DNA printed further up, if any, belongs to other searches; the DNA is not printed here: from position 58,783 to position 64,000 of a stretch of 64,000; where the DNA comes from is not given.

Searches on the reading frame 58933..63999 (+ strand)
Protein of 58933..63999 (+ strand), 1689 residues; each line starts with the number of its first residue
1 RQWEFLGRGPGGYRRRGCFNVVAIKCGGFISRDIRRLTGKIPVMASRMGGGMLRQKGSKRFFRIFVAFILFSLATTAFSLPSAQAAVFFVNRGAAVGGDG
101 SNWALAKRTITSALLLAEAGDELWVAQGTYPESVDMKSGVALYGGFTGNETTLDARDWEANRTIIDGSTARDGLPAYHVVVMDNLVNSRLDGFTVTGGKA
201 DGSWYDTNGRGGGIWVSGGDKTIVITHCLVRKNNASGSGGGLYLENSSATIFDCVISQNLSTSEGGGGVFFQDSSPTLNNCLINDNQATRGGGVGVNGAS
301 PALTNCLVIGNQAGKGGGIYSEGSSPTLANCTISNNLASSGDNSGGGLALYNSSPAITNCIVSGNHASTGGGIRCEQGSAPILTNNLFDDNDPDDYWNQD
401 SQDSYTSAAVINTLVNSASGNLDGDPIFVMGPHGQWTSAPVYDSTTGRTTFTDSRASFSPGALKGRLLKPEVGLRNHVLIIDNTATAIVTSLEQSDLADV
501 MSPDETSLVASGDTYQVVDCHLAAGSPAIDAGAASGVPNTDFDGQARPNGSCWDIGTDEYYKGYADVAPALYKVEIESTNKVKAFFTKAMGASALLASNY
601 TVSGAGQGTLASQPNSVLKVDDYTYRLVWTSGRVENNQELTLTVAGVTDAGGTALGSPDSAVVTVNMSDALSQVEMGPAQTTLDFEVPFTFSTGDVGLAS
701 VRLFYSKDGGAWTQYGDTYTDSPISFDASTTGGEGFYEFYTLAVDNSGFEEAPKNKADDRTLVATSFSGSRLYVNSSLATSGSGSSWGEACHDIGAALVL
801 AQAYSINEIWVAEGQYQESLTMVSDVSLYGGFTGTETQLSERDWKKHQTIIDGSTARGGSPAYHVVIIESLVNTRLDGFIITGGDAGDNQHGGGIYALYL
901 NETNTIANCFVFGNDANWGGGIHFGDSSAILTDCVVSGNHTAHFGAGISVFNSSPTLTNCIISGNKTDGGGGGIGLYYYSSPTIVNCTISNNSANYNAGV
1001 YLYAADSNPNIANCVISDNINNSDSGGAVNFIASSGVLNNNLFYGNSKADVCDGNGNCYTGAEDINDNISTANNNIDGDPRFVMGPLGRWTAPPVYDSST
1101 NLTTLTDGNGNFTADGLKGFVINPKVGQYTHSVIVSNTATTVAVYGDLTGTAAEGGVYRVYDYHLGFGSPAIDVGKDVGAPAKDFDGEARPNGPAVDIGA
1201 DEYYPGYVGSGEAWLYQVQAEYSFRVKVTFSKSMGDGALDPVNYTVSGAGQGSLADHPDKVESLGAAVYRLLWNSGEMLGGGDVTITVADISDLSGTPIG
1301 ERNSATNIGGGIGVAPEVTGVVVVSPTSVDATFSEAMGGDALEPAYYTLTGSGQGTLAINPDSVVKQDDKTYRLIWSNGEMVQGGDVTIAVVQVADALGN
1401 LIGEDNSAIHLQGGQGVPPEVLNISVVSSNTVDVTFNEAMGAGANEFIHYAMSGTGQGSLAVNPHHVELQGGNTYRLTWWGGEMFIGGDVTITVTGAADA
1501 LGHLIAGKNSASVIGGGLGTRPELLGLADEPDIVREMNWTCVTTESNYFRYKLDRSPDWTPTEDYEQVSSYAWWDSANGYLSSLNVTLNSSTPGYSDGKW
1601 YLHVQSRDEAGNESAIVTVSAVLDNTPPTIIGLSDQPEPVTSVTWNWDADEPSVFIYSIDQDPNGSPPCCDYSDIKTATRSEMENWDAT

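Call 31: search_protein_families(library=pfam, proteins=[window:58933-63999:+], max_evalue=0.001)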
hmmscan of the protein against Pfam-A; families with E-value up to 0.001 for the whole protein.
window:58933-63999:+ (1689 aa): 1 family
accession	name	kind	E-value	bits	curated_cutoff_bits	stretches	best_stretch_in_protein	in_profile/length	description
PF13229.12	Beta_helix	-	3.5e-27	95.4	25.9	3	209-333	44-158/158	Right handed beta helix region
